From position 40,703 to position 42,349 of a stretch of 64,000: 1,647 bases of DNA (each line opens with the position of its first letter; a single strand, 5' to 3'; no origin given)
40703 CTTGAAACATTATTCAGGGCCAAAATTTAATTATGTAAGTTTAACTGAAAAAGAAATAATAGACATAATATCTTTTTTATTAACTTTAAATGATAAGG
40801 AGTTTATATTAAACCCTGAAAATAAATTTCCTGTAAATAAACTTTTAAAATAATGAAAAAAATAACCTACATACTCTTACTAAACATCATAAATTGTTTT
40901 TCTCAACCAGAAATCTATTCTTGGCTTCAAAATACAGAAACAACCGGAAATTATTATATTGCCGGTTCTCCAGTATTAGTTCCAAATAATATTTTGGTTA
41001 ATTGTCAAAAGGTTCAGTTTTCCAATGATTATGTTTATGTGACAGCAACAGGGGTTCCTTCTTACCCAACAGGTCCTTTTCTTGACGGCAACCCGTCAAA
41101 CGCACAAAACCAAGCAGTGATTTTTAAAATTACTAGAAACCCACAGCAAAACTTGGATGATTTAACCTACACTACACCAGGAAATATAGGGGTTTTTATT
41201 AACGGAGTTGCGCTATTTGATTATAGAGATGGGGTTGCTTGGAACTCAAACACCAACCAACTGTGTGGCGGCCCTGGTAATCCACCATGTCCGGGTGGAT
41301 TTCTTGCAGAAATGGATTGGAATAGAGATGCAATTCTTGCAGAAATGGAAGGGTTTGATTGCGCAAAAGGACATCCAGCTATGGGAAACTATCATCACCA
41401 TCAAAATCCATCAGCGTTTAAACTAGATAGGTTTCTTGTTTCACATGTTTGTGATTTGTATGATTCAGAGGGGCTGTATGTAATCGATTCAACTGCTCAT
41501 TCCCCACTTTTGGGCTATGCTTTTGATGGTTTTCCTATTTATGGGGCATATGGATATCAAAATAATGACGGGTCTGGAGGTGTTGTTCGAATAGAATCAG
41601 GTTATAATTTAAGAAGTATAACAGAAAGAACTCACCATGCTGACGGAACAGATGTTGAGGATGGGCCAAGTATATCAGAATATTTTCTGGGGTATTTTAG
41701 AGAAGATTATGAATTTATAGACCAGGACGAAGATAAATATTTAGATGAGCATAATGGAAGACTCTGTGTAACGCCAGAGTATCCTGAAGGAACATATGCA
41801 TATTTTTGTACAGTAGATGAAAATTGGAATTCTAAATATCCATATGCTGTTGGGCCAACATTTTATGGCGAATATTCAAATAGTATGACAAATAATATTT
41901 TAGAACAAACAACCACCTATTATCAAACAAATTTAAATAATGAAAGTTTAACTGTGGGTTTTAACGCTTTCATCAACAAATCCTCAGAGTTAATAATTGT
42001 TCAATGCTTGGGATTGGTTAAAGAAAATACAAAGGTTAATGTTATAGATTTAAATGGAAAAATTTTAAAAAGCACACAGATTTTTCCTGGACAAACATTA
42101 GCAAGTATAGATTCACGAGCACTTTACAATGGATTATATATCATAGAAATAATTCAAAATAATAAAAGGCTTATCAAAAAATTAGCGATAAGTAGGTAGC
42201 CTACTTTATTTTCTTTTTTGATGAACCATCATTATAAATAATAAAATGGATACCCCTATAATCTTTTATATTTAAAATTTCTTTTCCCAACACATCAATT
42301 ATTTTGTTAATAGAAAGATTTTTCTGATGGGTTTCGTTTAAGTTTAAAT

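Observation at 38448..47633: Compact cluster of seven exported copper/quinone-cofactor and side-chain-modifying enzymes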

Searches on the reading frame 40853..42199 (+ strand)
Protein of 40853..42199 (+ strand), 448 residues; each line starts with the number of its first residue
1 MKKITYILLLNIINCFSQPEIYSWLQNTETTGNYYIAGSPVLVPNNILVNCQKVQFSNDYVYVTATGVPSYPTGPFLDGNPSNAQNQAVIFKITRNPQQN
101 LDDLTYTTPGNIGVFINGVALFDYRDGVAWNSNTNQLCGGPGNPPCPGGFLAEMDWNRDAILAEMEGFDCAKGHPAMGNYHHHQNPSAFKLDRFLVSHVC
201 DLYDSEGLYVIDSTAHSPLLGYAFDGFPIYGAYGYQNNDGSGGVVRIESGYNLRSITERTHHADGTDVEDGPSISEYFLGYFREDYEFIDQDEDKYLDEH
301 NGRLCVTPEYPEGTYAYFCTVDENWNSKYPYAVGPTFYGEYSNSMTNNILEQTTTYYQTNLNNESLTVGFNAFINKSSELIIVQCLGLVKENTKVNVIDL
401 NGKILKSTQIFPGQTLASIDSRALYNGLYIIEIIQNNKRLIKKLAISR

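Call 4: search_protein_families(library=pfam, proteins=[window:40853-42199:+], max_evalue=0.01)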
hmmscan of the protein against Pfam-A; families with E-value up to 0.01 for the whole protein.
window:40853-42199:+ (448 aa): 2 families
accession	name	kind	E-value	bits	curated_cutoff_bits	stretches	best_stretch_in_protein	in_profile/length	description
PF14240.11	YHYH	-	1.6e-54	185.2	25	1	91-326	2-187/193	YHYH protein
PF18962.6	Por_Secre_tail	-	9.3e-07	29.5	27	1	389-446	18-75/75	Secretion system C-terminal sorting domain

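Call 5: search_protein_families(library=ncbifam, proteins=[window:40853-42199:+], max_evalue=0.01)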
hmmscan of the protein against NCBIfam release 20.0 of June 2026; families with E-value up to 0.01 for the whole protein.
window:40853-42199:+ (448 aa): 3 families
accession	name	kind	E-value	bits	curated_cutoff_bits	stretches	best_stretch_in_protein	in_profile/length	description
TIGR04183.1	Por_Secre_tail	domain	3.4e-06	27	23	1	389-444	17-69/72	T9SS type A sorting domain-containing protein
NF038113.1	T9SSA_dep_M36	equivalog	1.6e-05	23.3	885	1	368-446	791-868/869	T9SS-dependent M36 family metallopeptidase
NF052644.1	T9SS_DNase_Rie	equivalog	0.0088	15.4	260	0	391-444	198-248/251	T9SS-dependent surface endonuclease, AS87_RS02955 family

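Call 13: search_solved_structures(query=window:40853-42199:+, max_evalue=1, show_alignments=1)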
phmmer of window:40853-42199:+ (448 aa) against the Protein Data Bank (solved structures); distinct sequences matched with E-value up to 1: 0.

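Call 16: find_homologous_proteins(query=window:40853-42199:+, max_evalue=0.00001)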
Query window:40853-42199:+ (448 aa): 6919 proteins with E <= 0.00001 among 8000 candidates; the best 120 are listed.
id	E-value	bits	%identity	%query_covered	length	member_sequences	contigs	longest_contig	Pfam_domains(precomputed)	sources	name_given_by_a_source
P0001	0.0e+0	1011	95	100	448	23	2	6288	PF14240.12,PF18962.8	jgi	jgi:hypothetical protein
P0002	2.4e-196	671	63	100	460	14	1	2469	PF14240.12,PF18962.8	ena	-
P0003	1.8e-194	665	63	100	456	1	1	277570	PF14240.12,PF18962.8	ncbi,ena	-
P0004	1.5e-190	652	63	99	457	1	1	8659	PF14240.12,PF18962.8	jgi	-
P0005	2.9e-190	651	62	100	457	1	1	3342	PF14240.12,PF18962.8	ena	-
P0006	3.1e-190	651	62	98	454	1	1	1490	PF14240.12,PF18962.8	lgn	-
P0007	3.4e-190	650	63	99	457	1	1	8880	PF14240.12,PF18962.8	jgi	-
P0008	1.1e-189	649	60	100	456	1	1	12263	PF14240.12,PF18962.8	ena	-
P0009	1.1e-189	649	63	98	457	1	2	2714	PF14240.12,PF18962.8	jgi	jgi:hypothetical protein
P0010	1.1e-189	649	64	98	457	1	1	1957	PF14240.12,PF18962.8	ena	-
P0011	1.3e-189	649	63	98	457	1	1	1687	PF14240.12,PF18962.8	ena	-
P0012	1.5e-189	648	63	98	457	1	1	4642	PF14240.12,PF18962.8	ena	-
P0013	1.9e-189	648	63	98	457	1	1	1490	PF14240.12,PF18962.8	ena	-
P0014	2.1e-189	648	63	98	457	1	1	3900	PF14240.12,PF18962.8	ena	-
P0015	2.1e-189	648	63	98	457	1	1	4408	PF14240.12,PF18962.8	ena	-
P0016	2.3e-189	648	63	98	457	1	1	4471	PF14240.12,PF18962.8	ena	-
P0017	2.3e-189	648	63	98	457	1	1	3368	PF14240.12,PF18962.8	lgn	-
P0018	2.4e-189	648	63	98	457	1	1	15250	PF14240.12,PF18962.8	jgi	jgi:hypothetical protein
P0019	2.4e-189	648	63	98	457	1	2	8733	PF14240.12,PF18962.8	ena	-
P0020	2.6e-189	648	61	100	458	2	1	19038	PF14240.12,PF18962.8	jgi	-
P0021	2.8e-189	647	63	98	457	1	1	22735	PF14240.12,PF18962.8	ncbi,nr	ncbi:YHYH protein [Flavobacteriaceae bacterium]|nr:YHYH protein [Flavobacteriaceae bacterium]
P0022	2.9e-189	647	63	98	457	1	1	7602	PF14240.12,PF18962.8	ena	-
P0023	3.1e-189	647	63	98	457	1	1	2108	PF14240.12,PF18962.8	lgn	-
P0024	3.1e-189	647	63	98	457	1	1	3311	PF14240.12,PF18962.8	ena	-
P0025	3.1e-189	647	63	98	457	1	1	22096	PF14240.12,PF18962.8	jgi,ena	-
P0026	3.2e-189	647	63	98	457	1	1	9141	PF14240.12,PF18962.8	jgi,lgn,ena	-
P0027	3.2e-189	647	63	98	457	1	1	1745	PF14240.12,PF18962.8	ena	-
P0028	3.3e-189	647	63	98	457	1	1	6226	PF14240.12,PF18962.8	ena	-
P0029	3.4e-189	647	63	98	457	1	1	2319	PF14240.12,PF18962.8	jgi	-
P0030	3.8e-189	647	63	98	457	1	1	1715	PF14240.12,PF18962.8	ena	-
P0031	3.9e-189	647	63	98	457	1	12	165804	PF14240.12,PF18962.8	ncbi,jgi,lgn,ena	-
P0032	4.0e-189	647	63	98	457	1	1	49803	PF14240.12,PF18962.8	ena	-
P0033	4.5e-189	647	63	98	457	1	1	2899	PF14240.12,PF18962.8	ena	-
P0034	4.8e-189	647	63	98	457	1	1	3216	PF14240.12,PF18962.8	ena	-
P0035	4.9e-189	647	63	98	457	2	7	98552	PF14240.12,PF18962.8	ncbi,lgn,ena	-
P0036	5.1e-189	647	63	98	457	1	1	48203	PF14240.12,PF18962.8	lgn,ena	-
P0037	5.1e-189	647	63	98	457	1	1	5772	PF14240.12,PF18962.8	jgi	jgi:hypothetical protein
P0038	5.3e-189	647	63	98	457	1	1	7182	PF14240.12,PF18962.8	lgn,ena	-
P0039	5.6e-189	646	63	98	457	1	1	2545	PF14240.12,PF18962.8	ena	-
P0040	5.6e-189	646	63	98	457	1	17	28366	PF14240.12,PF18962.8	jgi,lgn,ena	jgi:hypothetical protein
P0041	6.2e-189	646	63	98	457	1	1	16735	PF14240.12,PF18962.8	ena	-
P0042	6.4e-189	646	63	98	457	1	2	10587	PF14240.12,PF18962.8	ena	-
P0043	7.3e-189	646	63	98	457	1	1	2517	PF14240.12,PF18962.8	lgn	-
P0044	7.5e-189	646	63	98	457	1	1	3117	PF14240.12,PF18962.8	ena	-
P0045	8.3e-189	646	63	98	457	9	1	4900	PF14240.12,PF18962.8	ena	-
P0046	8.3e-189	646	63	98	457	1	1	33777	PF14240.12,PF18962.8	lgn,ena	-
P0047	8.4e-189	646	63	98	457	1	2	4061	PF14240.12,PF18962.8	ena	-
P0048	8.7e-189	646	63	98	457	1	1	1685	PF14240.12,PF18962.8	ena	-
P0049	8.9e-189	646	63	98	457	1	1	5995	PF14240.12,PF18962.8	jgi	-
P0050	9.6e-189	646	63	98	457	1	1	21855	PF14240.12,PF18962.8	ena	-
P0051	1.1e-188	646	63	98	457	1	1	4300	PF14240.12,PF18962.8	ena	-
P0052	1.1e-188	645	63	98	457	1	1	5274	PF14240.12,PF18962.8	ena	-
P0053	1.2e-188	645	63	98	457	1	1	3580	PF14240.12,PF18962.8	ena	-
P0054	1.2e-188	645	63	98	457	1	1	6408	PF14240.12,PF18962.8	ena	-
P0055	1.2e-188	645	63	98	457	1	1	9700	PF14240.12,PF18962.8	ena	-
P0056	1.4e-188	645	63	98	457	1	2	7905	PF14240.12,PF18962.8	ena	-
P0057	1.5e-188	645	63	98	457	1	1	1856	PF14240.12,PF18962.8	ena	-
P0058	1.6e-188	645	63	98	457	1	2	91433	PF14240.12,PF18962.8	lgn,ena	-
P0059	1.6e-188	645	63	98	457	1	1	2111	PF14240.12,PF18962.8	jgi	-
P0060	1.8e-188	645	60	100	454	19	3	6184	PF14240.12,PF18962.8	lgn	-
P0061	2.0e-188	645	63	98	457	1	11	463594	PF14240.12,PF18962.8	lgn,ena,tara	tara:strand:- start:110 stop:1483 length:1374 start_codon:yes stop_codon:yes gene_type:complete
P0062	2.4e-188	644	63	98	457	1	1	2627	PF14240.12,PF18962.8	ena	-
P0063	2.5e-188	644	63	98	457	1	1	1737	PF14240.12,PF18962.8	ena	-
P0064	2.7e-188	644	63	98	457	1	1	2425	PF14240.12,PF18962.8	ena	-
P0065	2.7e-188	644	63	98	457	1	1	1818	PF14240.12,PF18962.8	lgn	-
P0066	3.4e-188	644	63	98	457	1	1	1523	PF14240.12,PF18962.8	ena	-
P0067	5.0e-188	643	63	98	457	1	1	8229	PF14240.12,PF18962.8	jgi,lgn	jgi:hypothetical protein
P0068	5.3e-188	643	61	100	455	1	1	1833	PF14240.12,PF18962.8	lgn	-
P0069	6.4e-188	643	63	98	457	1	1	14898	PF14240.12,PF18962.8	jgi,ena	-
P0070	7.1e-188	643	61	100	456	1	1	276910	PF14240.12,PF18962.8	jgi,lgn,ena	-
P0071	7.2e-188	643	61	100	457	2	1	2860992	PF14240.12,PF18962.8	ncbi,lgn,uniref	ncbi:YHYH protein [Candidatus Marifrigoribacter sp. Uisw_064]|uniref:YHYH protein n=1 Tax=Candidatus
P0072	1.4e-187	642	63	98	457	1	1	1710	PF14240.12,PF18962.8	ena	-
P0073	1.5e-187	642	63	98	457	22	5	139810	PF14240.12,PF18962.8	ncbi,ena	-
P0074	1.9e-187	641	61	99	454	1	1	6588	PF14240.12,PF18962.8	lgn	-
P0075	1.9e-187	641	63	98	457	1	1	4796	PF14240.12,PF18962.8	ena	-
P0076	1.9e-187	641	63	98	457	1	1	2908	PF14240.12,PF18962.8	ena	-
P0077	2.0e-187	641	63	98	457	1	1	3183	PF14240.12,PF18962.8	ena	-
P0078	2.2e-187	641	63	98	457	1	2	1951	PF14240.12,PF18962.8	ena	-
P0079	2.7e-187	641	62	97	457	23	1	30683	PF14240.12,PF18962.8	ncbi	-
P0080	3.6e-187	640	63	98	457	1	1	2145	PF14240.12,PF18962.8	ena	-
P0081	3.9e-187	640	63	98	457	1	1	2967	PF14240.12,PF18962.8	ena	-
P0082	5.2e-187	640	63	98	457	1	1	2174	PF14240.12,PF18962.8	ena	-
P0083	6.1e-187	640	62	98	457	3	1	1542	PF14240.12,PF18962.8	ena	-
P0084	6.1e-187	640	63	97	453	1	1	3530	PF14240.12,PF18962.8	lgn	-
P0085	1.5e-186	638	62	98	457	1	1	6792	PF14240.12,PF18962.8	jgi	-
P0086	1.7e-186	638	62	97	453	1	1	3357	PF14240.12,PF18962.8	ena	-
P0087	2.7e-186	638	59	100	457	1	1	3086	PF14240.12,PF18962.8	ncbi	-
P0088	3.3e-186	637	60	98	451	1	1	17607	PF14240.12,PF18962.8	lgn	-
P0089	4.9e-186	637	61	100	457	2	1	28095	PF14240.12,PF18962.8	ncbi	-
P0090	5.1e-186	637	62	99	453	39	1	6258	PF14240.12,PF18962.8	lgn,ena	-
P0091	7.2e-186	636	61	100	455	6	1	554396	PF14240.12,PF18962.8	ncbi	-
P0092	7.9e-186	636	61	100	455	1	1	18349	PF14240.12,PF18962.8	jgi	jgi:hypothetical protein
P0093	9.6e-186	636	61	98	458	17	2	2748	PF14240.12,PF18962.8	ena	-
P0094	9.9e-186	636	60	100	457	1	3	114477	PF14240.12,PF18962.8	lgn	-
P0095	1.1e-185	636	62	97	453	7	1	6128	PF14240.12,PF18962.8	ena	-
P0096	2.8e-185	634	61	99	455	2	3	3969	PF14240.12,PF18962.8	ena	-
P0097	2.8e-185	634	61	100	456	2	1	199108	PF14240.12,PF18962.8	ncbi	-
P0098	3.0e-185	634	60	100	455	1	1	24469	PF14240.12,PF18962.8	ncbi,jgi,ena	jgi:hypothetical protein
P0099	5.0e-185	633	61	99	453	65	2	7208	PF14240.12,PF18962.8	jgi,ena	jgi:hypothetical protein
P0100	5.2e-185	633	60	100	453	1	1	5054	PF14240.12,PF18962.8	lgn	-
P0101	5.3e-185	633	62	98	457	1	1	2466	PF14240.12,PF18962.8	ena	-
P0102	7.6e-185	633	60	98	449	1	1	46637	PF14240.12,PF18962.8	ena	-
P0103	1.1e-184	632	61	99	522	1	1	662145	PF14240.12,PF18962.8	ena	-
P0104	1.2e-184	632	60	99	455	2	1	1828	PF14240.12,PF18962.8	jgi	jgi:hypothetical protein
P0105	2.8e-184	631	60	100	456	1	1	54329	PF14240.12,PF18962.8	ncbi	-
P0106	2.9e-184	631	58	100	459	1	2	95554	PF14240.12,PF18962.8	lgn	-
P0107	3.2e-184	631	61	100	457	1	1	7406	PF14240.12,PF18962.8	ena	-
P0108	3.3e-184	631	61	100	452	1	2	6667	PF14240.12,PF18962.8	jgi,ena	-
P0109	3.4e-184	631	61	100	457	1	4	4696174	PF14240.12,PF18962.8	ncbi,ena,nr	ncbi:MAG: YHYH protein [Saprospiraceae bacterium]|nr:YHYH protein [Saprospiraceae bacterium] MCB9323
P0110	3.9e-184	630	59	100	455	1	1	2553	PF14240.12,PF18962.8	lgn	-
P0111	4.2e-184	630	61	99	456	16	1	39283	PF14240.12,PF18962.8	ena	-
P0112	4.2e-184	630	62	100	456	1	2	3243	PF14240.12,PF18962.8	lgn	-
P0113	1.1e-183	629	59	100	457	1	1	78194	PF14240.12,PF18962.8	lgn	-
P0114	1.4e-183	629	61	100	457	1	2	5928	PF14240.12,PF18962.8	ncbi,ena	ncbi:MAG: YHYH protein [Salibacteraceae bacterium]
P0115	1.4e-183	629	59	100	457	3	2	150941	PF14240.12,PF18962.8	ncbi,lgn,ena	-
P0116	1.9e-183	628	60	100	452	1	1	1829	PF14240.12,PF18962.8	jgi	jgi:hypothetical protein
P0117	2.1e-183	628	60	100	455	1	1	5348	PF14240.12,PF18962.8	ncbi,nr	ncbi:MAG: YHYH protein [Bacteroidia bacterium]|nr:YHYH protein [Bacteroidia bacterium]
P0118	2.2e-183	628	61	100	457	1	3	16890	PF14240.12,PF18962.8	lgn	-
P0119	2.6e-183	628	59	100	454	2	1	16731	PF14240.12,PF18962.8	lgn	-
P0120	2.6e-183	628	60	100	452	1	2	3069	PF14240.12,PF18962.8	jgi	jgi:hypothetical protein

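Call 18: find_related_loci(query=A1, collection=genome_contigs, flank=10000)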
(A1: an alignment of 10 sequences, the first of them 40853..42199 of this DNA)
Query A1 (448 aa) in genome_contigs; peptide patterns used: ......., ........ (x = any residue, [..] = any of these).
600 stretches matched a pattern (row limit reached: there are more); 565 encode a relative of the query (tblastn E <= 1e-3); the best 80 are kept; 80 distinct loci.
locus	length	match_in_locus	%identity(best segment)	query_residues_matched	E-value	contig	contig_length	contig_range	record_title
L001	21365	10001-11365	61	1-448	0e+0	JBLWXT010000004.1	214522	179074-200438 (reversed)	MAG: Owenweeksia sp. isolate EA21-07 A21maxbin.029RE.5K@4, whole genome shotgun sequence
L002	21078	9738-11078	61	4-448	0e+0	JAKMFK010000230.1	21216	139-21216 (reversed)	MAG: Bacteroidia bacterium isolate MOX_bin70 PPB.contigs.fa_k127_913353, whole genome shotgun sequence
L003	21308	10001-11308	62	17-448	0e+0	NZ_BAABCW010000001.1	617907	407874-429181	Aquimarina addita strain JCM 17106 sequence01, whole genome shotgun sequence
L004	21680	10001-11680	58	1-448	0e+0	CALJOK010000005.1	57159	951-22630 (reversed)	MAG: uncultured Saprospiraceae bacterium isolate B3_Bin_Bin_130_1 genome assembly, contig: c_000000076920, whole genome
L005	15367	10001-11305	62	19-448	2e-179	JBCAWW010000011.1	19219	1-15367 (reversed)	MAG: Bacteroidota bacterium isolate J06554_4 NODE_11_length_19219_cov_5.133633, whole genome shotgun sequence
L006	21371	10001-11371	58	1-448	3e-178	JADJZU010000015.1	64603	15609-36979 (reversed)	MAG: Bacteroidetes bacterium isolate Lyne_18-Q3-R50-59_MAXAC.253 tig00025232-10-645410, whole genome shotgun sequence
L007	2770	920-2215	60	19-448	0e+0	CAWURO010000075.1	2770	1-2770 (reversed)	MAG: uncultured Bacteroidia bacterium isolate HER22_SIP_1000_bin_41 genome assembly, contig: HER22_SP_1000_bin_41-read_1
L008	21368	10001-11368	58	1-448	0e+0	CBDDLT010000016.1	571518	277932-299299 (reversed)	MAG: Saprospiraceae bacterium isolate a67ac9e3-6e43-4d4d-92df-3fc28827cc44 genome assembly, contig: contig_16, whole gen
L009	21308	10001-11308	60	18-448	1e-176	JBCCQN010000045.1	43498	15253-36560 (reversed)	MAG: Bacteroidota bacterium isolate P01_D01_bin.153 k141_1979350_length_43498_cov_24.9920, whole genome shotgun sequence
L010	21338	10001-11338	63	8-448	2e-176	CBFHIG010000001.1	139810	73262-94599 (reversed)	MAG: Flavobacteriaceae bacterium isolate AGTU_43_bin_29_strict genome assembly, contig: AGTU_43_bin_29_strict_c1, whole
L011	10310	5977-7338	60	2-448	4e-176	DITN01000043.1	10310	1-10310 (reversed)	MAG TPA_asm: Bacteroidetes bacterium UBA6183 UBA6183_contig_181190, whole genome shotgun sequence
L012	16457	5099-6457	59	1-448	4e-175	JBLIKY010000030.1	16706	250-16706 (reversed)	MAG: Lentimonas sp. isolate 3300054694_29 Ga0535664_0003910, whole genome shotgun sequence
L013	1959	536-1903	57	1-448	0e+0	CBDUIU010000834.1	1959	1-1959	MAG TPA_asm: uncultured Saprospiraceae bacterium isolate SRR22808131_concoct_130 genome assembly, contig: ERZ25043456.65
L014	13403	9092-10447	57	1-446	6e-175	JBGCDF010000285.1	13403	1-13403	MAG: Crocinitomicaceae bacterium isolate SGMAG-82 contig285, whole genome shotgun sequence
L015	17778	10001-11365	58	1-448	8e-175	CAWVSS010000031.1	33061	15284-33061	MAG TPA_asm: uncultured Flavobacteriales bacterium isolate ERR3589587_binner13_29 genome assembly, contig: ERZ7462733.10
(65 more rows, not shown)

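Call 46: predict_structure(alignment_id=A1)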
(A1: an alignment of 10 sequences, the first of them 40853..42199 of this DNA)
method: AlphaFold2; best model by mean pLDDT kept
length: 448 residues; sequences in the alignment: 10
mean_pLDDT: 36.1   pTM: 0.28
mean pLDDT of the five models: 36.1, 35.7, 35.6, 34.7, 34.4
residues with pLDDT >= 90: 3; 70-90: 41; 50-70: 36; < 50: 368
segments of 3 or more residues with pLDDT < 50: 1-3, 9-57, 59-133, 135-349, 351-367, 413-416
pLDDT, mean of each block of 10 residues (from residue 1): 48 33 25 25 25 41 38 25 35 35 25 21 27 41 38 26 24 23 22 26 23 24 22 29 26 24 26 22 25 30 23 23 26 23 35 34 37 58 57 83 83 57 79 81 74
secondary structure, 60 per line:
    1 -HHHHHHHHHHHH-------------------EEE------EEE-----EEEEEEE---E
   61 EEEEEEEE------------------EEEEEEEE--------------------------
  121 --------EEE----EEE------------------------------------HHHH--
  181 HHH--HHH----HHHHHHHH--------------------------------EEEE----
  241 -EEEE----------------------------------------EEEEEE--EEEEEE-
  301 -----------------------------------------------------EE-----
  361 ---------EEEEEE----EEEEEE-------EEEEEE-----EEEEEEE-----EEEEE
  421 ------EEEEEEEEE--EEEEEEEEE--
elements in order: H2-13 E33-35 E42-44 E50-56 E60-68 E87-94 E129-131 E136-138 H175-178 H193-200 E233-236 E242-245 E286-291 E294-299 E370-375 E380-385 E393-398 E404-410 E416-420 E427-435 E438-446
